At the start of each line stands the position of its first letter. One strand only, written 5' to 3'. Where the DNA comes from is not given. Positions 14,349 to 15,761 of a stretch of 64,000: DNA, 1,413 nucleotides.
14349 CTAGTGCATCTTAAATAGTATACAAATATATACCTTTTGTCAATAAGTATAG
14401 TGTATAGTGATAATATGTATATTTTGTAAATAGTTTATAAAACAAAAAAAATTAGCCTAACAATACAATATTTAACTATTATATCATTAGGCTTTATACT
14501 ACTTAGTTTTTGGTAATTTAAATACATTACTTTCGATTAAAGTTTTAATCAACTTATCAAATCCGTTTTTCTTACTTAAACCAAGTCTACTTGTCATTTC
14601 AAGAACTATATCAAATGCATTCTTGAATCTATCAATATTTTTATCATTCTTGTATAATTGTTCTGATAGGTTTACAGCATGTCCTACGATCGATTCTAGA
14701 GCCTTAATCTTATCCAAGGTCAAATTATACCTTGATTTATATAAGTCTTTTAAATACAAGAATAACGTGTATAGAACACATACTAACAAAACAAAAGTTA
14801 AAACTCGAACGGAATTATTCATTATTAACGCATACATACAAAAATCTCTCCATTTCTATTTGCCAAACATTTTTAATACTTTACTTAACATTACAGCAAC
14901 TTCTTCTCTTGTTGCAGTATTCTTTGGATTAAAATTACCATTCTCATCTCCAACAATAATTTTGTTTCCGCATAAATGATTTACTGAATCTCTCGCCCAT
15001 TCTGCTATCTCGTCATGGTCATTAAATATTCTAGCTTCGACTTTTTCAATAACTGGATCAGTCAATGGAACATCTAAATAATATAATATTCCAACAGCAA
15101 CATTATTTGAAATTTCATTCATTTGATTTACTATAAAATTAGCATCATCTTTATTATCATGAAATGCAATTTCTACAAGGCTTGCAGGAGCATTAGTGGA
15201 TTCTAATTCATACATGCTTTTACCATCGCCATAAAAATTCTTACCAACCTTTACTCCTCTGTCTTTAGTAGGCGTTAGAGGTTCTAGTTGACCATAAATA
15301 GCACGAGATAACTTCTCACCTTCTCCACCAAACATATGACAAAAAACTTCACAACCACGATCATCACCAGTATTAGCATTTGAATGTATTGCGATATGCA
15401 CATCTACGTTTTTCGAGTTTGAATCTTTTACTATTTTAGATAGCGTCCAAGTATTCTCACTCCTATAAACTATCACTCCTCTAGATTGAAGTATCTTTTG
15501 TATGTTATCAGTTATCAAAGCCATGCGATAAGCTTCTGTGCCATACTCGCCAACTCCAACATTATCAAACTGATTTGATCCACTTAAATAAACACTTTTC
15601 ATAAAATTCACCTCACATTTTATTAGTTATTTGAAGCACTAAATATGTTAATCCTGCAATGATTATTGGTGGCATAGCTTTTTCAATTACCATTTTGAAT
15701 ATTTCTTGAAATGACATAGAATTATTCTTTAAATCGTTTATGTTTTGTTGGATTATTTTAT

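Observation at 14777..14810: Spacer 2 is a perfect 34/34 match to the element's own genome, at the 5' end of the last lysis-cluster gene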

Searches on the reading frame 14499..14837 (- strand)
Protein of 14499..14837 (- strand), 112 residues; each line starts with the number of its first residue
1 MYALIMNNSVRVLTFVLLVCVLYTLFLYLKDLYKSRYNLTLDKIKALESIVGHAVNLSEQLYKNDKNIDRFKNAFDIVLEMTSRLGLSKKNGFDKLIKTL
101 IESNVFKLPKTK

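Call 9: search_protein_families(library=pfam, proteins=[window:14499-14837:-], max_evalue=0.01)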
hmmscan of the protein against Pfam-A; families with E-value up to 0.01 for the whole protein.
window:14499-14837:- (112 aa): 2 families
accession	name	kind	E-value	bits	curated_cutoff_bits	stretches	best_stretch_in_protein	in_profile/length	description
PF09682.15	Phage_holin_6_1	-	3.4e-07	31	24.9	1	10-109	6-100/101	Bacteriophage holin of superfamily 6 (Holin_LLH)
PF17561.7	TssO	-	0.0021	18.7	29.2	1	12-73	14-76/148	Type VI secretion system, TssO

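Call 10: search_protein_families(library=phrogs, proteins=[window:14499-14837:-], max_evalue=0.01)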
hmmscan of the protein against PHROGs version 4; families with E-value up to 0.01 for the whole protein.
window:14499-14837:- (112 aa): 1 family
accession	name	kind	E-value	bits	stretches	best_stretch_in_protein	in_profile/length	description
phrog_608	-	lysis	1.3e-07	32.8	1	16-110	14-105/111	holin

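Call 25: find_related_loci(query=window:14499-14837:-, collection=viral_contigs, flank=10000)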
Query window:14499-14837:- (112 aa) in viral_contigs; peptide patterns used: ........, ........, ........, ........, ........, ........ (x = any residue, [..] = any of these).
46 stretches matched a pattern, but none encodes a relative of the query by tblastn (E <= 1e-3).

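Call 27: find_homologous_proteins(query=window:14499-14837:-, max_evalue=0.001)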
Query window:14499-14837:- (112 aa): 6 proteins with E <= 0.001 among 11 candidates.
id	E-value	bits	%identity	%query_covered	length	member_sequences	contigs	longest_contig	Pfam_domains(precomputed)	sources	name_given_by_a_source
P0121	3.6e-63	228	100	100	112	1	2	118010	-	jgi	-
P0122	1.4e-50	188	82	98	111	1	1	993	-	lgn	-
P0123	5.2e-50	186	83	98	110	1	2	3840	PF09682.16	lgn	-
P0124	1.2e-48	181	80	100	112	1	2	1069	-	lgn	-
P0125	1.2e-47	178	78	100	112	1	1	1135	PF09682.16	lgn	-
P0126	9.4e-41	156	70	100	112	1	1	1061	-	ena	-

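Call 29: find_encoding_contigs(protein=P0123, flank=10000, max_places=4)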
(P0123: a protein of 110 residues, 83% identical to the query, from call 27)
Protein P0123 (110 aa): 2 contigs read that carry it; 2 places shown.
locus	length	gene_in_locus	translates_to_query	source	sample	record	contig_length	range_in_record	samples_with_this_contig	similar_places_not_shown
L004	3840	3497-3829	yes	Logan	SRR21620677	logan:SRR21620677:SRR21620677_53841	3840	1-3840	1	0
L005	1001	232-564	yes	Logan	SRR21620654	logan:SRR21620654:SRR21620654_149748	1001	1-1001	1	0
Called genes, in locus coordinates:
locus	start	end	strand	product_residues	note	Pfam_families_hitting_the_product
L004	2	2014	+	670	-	?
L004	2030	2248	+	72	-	-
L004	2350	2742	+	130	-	-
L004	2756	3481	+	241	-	PF01520:Amidase_3, PF00395:SLH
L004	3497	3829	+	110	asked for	PF09682:Phage_holin_6_1 (weak)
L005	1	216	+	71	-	?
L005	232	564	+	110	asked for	PF09682:Phage_holin_6_1 (weak)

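Call 30: find_encoding_contigs(protein=P0122, flank=10000, max_places=3)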
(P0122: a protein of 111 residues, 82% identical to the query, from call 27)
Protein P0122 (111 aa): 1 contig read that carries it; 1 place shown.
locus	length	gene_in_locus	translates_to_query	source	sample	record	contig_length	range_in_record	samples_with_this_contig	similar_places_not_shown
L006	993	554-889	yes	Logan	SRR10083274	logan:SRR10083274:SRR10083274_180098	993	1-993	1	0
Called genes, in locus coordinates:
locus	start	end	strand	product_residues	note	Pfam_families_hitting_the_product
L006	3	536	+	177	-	?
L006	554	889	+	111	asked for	-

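Call 31: find_encoding_contigs(protein=P0124, flank=10000, max_places=3)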
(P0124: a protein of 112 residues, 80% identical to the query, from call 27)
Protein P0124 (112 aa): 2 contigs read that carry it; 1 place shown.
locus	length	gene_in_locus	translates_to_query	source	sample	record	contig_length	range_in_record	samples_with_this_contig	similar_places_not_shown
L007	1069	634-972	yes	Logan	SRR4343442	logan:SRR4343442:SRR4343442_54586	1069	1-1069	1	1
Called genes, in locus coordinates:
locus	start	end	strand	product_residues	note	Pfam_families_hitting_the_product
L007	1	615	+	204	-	?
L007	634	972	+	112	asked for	-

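Call 69: find_encoding_contigs(protein=P0125, flank=10000, max_places=3)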
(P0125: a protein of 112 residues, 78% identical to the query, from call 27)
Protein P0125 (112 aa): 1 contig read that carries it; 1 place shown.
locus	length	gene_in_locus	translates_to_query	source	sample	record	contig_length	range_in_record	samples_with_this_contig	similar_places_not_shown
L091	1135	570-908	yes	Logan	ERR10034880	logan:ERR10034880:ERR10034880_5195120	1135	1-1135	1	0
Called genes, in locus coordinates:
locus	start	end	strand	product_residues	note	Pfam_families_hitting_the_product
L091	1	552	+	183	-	?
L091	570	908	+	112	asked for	PF09682:Phage_holin_6_1 (weak)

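Call 70: find_encoding_contigs(protein=P0126, flank=10000, max_places=3)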
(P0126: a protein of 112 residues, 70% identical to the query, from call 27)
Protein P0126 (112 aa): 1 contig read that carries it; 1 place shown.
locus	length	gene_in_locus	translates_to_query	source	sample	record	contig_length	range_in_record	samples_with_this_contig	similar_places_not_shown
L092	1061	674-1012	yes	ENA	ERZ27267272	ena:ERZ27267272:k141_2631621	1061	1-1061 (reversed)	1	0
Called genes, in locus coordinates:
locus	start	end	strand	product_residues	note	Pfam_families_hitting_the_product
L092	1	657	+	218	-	?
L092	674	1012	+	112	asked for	-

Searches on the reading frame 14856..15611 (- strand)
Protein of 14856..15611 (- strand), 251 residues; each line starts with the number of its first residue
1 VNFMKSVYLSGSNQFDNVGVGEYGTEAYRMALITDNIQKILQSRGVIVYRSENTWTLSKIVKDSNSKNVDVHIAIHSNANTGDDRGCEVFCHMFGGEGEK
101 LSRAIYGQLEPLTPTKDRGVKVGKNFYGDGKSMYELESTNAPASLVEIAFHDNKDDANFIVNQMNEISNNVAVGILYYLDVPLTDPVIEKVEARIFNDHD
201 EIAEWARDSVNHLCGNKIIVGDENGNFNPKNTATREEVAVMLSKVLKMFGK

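Call 9: search_protein_families(library=pfam, proteins=[window:14856-15611:-], max_evalue=0.01)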
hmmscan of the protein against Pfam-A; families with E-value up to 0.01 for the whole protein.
window:14856-15611:- (251 aa): 2 families
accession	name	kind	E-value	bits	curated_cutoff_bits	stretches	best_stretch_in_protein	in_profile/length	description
PF01520.23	Amidase_3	-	2.4e-20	73.7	27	1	25-175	21-172/174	N-acetylmuramoyl-L-alanine amidase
PF00395.25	SLH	-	1.9e-08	34.6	20.8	1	196-239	2-44/44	S-layer homology domain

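Call 10: search_protein_families(library=phrogs, proteins=[window:14856-15611:-], max_evalue=0.01)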
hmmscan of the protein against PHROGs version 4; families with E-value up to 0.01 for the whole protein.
window:14856-15611:- (251 aa): 8 families
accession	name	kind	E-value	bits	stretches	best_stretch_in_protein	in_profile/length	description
phrog_435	-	lysis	2.6e-28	100.3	1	30-236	140-327/556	endolysin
phrog_2742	-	lysis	1.8e-14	54.9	1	25-180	29-182/318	endolysin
phrog_489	-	lysis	7.1e-06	26.1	1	56-176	235-349/459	endolysin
phrog_1696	-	tail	0.00013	20.1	1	193-244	1960-2011/2079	major tail protein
phrog_20208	-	unknown function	0.0012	18.2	1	194-247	634-686/697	-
phrog_13214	-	unknown function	0.0033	18.3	1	129-158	25-54/55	-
phrog_23201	-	unknown function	0.0073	16.8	0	158-235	143-212/224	-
phrog_670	-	lysis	0.0097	15.8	0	194-248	411-465/596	endolysin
